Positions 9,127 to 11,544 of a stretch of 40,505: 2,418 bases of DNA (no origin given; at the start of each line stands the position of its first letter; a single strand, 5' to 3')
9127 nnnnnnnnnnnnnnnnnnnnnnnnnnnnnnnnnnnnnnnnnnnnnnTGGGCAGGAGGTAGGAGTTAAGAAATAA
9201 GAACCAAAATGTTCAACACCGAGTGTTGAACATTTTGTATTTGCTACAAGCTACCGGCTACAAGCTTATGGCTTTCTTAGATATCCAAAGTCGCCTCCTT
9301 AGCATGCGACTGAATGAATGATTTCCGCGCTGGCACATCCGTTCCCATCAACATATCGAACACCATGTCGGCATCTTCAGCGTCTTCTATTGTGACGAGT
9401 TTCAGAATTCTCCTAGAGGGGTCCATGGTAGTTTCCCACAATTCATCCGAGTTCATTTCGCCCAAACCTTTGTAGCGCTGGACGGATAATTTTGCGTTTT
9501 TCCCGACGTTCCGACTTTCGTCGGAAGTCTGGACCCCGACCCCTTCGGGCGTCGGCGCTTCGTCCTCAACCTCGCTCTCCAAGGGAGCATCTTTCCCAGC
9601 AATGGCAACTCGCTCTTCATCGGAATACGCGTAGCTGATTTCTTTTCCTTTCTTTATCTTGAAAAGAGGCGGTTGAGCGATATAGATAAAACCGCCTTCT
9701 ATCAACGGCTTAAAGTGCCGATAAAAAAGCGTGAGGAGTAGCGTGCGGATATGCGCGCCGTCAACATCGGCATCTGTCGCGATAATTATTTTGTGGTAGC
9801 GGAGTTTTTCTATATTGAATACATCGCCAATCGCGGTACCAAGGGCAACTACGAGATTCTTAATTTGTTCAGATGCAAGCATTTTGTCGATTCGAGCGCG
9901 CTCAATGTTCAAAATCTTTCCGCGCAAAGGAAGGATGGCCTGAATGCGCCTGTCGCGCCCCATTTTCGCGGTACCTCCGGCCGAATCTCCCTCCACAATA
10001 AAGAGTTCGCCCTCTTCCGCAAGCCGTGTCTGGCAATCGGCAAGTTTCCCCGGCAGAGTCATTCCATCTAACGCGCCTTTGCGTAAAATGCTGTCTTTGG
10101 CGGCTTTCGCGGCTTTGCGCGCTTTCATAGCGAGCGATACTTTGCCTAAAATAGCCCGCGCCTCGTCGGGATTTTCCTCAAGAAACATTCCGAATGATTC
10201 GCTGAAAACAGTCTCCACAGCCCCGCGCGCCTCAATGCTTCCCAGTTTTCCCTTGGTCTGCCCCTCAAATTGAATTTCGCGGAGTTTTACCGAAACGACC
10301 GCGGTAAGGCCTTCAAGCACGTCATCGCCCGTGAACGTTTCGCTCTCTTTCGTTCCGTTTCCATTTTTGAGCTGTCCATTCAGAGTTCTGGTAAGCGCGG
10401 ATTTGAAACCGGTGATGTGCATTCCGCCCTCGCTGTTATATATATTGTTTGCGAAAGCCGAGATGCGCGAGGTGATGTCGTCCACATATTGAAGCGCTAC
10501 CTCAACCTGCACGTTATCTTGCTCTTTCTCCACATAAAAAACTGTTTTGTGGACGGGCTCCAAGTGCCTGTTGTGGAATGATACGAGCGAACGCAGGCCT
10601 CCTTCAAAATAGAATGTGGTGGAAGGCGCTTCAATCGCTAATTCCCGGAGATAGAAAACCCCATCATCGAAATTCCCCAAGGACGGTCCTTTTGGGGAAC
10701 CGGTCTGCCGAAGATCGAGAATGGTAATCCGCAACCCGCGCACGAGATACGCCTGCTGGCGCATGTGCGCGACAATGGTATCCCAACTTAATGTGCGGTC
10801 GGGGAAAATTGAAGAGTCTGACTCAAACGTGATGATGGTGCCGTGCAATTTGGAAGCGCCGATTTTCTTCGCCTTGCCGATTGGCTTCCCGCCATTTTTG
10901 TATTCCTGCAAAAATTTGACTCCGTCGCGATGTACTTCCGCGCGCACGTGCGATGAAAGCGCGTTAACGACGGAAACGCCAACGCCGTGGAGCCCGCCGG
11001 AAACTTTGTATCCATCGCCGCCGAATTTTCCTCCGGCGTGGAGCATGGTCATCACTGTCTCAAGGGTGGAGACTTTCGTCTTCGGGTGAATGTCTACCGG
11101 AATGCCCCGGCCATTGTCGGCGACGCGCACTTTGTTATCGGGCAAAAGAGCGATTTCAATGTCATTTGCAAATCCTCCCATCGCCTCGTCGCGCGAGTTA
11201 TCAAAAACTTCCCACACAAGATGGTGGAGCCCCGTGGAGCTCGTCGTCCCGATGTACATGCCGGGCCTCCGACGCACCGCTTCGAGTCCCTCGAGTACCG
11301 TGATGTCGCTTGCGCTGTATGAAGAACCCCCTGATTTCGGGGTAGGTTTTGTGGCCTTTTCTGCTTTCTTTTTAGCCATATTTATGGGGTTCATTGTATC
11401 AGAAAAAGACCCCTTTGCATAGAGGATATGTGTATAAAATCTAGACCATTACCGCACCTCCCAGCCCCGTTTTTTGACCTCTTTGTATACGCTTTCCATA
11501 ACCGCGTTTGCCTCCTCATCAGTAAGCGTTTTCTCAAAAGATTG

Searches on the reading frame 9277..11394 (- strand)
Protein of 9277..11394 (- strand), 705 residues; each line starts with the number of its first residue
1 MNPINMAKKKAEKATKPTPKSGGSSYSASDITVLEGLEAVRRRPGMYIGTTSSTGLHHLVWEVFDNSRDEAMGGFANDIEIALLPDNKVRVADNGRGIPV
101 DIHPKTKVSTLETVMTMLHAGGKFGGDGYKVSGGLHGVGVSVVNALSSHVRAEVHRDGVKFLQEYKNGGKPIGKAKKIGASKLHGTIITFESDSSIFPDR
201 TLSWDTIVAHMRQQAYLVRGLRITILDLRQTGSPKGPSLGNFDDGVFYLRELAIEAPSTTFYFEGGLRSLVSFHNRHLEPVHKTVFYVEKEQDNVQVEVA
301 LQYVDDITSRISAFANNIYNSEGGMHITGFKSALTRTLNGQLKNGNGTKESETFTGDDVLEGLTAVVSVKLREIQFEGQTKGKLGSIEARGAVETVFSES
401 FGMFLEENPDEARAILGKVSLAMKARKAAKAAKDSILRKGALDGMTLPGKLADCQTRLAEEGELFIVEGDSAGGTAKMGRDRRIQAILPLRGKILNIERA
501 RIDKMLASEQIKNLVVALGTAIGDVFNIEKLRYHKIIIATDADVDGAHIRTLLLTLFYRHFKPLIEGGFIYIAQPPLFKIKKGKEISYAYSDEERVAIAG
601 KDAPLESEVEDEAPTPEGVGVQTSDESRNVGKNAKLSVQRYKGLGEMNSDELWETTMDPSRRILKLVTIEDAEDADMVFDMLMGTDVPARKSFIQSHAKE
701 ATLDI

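Call 41: search_protein_families(library=pfam, proteins=[window:9277-11394:-], max_evalue=0.001)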
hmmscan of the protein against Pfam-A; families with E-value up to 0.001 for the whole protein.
window:9277-11394:- (705 aa): 4 families
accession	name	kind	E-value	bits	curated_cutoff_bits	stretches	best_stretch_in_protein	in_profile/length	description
PF00204.31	DNA_gyraseB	-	1.2e-50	171.8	27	1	266-434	1-172/173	DNA gyrase B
PF00986.26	DNA_gyraseB_C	-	1.5e-27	95.9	29.8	1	634-695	2-63/63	DNA gyrase B subunit, carboxyl terminus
PF01751.28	Toprim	-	2.6e-18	66.4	23.1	1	463-574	1-95/96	Toprim domain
PF02518.31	HATPase_c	-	3.8e-13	50.3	26.4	1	53-156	3-93/111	Histidine kinase-, DNA gyrase B-, and HSP90-like ATPase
